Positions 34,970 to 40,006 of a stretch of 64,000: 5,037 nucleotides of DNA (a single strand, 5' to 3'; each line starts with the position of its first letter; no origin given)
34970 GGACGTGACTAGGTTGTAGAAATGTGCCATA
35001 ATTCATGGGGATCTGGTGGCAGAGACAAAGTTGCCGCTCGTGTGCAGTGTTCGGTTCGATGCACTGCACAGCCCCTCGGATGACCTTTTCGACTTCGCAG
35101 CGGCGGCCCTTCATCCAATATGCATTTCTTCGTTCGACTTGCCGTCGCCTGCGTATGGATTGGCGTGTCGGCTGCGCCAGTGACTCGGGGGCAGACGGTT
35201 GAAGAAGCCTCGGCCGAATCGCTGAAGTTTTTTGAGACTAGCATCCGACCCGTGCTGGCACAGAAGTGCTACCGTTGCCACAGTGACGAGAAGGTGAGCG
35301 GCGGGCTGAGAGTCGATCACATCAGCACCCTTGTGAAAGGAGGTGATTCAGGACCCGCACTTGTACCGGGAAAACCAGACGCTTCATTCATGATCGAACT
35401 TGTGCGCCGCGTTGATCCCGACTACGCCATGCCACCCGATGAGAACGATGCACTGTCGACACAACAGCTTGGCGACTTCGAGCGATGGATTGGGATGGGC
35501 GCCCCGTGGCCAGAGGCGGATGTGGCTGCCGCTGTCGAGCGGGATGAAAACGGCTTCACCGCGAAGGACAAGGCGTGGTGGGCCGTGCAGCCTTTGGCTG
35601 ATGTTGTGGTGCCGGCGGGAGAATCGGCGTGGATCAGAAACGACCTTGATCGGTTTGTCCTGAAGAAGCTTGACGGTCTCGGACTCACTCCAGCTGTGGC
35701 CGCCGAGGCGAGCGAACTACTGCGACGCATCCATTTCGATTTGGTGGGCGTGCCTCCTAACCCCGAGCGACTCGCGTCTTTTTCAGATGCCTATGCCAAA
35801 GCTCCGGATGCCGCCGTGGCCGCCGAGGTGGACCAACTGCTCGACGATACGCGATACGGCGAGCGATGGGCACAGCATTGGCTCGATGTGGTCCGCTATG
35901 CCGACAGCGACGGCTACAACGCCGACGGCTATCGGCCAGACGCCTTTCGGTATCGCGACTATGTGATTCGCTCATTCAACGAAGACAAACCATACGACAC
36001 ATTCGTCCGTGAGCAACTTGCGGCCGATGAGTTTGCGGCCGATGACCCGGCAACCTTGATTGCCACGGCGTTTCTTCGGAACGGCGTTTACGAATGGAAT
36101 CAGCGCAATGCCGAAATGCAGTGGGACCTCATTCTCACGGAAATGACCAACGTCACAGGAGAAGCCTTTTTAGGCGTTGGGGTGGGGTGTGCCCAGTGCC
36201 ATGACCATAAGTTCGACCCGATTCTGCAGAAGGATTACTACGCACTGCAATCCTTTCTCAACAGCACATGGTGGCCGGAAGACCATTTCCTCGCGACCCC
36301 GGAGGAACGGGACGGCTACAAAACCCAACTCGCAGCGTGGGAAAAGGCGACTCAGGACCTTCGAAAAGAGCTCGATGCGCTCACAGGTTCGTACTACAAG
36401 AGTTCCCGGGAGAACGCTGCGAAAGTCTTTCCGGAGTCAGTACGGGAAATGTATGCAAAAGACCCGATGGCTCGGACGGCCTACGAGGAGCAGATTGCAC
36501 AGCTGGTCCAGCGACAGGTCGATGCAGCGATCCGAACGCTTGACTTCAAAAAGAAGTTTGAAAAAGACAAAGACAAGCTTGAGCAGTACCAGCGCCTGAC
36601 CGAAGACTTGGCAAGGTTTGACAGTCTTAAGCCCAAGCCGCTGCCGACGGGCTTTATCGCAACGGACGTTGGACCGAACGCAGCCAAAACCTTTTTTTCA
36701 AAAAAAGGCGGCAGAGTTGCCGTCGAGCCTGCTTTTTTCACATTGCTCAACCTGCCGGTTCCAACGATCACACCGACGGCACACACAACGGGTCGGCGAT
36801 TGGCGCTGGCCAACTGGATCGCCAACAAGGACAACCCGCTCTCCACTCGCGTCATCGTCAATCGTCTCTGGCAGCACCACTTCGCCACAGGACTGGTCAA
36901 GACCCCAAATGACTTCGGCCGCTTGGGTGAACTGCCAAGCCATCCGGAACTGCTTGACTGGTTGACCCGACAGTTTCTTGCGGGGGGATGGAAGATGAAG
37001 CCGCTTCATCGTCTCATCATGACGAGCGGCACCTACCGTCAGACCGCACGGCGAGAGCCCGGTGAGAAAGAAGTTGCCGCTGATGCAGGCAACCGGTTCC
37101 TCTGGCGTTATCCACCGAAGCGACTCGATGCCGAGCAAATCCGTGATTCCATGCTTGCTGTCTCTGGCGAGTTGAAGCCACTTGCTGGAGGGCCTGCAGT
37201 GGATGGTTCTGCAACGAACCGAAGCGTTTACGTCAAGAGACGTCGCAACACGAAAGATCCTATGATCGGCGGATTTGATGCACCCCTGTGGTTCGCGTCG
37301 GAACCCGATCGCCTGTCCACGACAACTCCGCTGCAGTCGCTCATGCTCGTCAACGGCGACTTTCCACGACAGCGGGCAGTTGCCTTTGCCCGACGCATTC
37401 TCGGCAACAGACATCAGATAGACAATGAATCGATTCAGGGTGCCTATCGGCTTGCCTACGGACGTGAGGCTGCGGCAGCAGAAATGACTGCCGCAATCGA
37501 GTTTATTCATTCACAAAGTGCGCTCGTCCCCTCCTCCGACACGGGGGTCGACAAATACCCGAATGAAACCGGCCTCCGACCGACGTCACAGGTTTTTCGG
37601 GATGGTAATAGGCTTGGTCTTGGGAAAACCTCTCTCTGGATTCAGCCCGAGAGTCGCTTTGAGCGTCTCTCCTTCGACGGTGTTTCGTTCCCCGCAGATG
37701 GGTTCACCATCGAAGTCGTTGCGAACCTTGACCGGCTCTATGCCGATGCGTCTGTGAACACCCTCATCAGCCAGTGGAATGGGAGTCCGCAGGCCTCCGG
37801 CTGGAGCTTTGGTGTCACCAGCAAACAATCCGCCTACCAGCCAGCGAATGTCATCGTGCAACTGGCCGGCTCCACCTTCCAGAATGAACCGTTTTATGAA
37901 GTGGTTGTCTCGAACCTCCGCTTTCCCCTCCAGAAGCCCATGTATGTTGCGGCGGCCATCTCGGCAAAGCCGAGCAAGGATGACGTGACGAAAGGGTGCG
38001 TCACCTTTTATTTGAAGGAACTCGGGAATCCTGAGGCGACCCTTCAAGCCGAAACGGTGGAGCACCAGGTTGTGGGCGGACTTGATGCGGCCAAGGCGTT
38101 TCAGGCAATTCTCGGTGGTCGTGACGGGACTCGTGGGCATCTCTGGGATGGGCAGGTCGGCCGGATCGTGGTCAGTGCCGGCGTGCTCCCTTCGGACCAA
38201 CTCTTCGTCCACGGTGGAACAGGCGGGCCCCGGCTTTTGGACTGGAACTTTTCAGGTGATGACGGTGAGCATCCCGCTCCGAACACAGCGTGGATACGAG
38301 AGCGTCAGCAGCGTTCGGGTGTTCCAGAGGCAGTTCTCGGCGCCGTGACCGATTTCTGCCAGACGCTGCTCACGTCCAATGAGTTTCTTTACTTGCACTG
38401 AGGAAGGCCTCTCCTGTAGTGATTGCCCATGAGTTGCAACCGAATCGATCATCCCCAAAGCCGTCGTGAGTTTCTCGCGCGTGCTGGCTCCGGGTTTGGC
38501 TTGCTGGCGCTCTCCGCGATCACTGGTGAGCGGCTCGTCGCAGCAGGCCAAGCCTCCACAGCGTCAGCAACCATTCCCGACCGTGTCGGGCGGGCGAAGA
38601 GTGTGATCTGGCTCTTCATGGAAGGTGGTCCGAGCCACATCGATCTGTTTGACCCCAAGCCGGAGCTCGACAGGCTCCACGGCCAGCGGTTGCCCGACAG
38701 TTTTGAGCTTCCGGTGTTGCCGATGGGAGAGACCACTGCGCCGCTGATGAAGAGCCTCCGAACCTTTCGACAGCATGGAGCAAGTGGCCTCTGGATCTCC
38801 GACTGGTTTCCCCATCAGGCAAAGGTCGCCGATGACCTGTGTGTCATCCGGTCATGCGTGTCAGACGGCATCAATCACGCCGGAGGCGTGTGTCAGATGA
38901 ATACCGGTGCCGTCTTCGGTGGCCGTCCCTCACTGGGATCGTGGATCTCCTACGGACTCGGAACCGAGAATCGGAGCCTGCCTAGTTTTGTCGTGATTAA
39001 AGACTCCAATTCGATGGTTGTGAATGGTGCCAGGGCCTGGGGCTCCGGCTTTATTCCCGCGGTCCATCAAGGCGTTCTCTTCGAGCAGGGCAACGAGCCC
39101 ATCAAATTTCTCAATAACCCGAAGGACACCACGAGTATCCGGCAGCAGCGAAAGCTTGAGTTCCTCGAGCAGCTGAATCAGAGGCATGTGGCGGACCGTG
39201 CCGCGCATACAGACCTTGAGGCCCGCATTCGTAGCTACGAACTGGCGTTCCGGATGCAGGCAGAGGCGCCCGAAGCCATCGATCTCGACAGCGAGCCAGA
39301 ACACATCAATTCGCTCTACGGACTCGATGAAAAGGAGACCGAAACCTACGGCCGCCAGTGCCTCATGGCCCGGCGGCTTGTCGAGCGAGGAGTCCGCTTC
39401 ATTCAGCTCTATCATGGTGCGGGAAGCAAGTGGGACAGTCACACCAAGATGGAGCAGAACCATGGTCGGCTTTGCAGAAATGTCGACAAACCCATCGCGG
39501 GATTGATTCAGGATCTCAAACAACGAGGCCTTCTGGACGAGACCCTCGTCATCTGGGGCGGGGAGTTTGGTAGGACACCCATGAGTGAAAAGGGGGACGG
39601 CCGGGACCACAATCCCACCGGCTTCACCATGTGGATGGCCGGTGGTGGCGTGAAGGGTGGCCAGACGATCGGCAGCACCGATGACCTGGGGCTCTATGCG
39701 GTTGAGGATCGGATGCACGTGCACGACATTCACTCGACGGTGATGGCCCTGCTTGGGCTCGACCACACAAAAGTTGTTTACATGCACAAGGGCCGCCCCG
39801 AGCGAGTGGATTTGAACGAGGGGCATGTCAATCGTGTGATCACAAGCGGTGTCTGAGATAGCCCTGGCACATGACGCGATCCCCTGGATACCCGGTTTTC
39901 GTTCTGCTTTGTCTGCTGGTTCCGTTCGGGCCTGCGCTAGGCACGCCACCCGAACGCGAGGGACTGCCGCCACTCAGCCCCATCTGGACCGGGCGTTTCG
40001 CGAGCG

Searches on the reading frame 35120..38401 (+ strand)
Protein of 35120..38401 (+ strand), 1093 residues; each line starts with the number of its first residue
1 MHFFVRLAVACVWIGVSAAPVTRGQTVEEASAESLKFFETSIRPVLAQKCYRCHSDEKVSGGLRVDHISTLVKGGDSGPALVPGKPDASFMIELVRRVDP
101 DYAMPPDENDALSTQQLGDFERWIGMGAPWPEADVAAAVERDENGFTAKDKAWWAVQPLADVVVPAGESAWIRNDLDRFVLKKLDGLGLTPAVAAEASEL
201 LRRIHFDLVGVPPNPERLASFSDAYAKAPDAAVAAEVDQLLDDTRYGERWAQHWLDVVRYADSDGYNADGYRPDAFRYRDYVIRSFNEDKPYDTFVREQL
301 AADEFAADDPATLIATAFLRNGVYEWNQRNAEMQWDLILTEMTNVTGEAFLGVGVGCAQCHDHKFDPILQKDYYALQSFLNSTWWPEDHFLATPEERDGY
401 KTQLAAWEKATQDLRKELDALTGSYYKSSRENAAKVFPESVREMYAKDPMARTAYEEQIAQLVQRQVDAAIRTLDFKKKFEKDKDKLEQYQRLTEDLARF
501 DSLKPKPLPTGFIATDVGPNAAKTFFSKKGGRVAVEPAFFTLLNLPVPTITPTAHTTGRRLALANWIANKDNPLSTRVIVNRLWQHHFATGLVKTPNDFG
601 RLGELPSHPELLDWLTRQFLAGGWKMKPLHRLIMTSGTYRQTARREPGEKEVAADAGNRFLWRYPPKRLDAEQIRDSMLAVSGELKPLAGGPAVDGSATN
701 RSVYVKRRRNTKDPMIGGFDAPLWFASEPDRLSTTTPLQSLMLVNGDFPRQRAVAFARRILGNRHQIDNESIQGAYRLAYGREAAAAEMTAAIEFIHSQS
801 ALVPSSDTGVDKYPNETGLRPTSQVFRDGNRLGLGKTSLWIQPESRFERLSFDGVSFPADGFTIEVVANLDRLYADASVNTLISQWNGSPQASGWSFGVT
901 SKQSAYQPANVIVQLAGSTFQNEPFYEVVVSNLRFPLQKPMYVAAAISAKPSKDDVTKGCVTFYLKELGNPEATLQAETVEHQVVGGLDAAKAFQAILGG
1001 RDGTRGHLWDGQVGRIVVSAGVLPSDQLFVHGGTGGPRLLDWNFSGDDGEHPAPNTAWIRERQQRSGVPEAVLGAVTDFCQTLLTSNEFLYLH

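Call 13: search_protein_families(library=pfam, proteins=[window:35120-38401:+], max_evalue=0.001)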
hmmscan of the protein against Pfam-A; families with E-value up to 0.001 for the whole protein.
window:35120-38401:+ (1093 aa): 3 families
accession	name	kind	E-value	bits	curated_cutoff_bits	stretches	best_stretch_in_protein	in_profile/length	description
PF07587.16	PSD1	-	6.4e-79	265.2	28.5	1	559-795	1-243/244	Protein of unknown function (DUF1553)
PF07583.16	PSCyt2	-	1.3e-73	247.9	29.8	1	176-383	2-207/209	Protein of unknown function (DUF1549)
PF07635.16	PSCyt1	-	1.9e-16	60.8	22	1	50-108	1-59/59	Planctomycete cytochrome C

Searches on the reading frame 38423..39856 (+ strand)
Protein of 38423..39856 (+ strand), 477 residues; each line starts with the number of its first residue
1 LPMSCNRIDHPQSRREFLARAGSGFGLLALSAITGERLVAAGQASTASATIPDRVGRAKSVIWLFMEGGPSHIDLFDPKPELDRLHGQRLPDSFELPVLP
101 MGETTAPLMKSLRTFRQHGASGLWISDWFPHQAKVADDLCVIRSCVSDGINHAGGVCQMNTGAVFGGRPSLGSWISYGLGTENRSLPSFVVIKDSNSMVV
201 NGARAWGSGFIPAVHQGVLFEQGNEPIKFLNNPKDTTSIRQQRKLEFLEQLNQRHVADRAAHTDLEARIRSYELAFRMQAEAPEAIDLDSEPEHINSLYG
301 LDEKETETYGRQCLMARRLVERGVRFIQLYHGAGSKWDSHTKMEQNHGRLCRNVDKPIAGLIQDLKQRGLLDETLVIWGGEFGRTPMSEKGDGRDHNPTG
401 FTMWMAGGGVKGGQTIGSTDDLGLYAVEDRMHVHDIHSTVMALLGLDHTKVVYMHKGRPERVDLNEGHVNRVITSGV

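Call 13: search_protein_families(library=pfam, proteins=[window:38423-39856:+], max_evalue=0.001)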
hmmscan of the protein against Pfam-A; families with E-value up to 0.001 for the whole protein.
window:38423-39856:+ (477 aa): 1 family
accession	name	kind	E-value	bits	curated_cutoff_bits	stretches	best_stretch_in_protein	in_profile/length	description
PF07394.17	DUF1501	-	8.8e-159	529.3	27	1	58-469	1-385/390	Protein of unknown function (DUF1501)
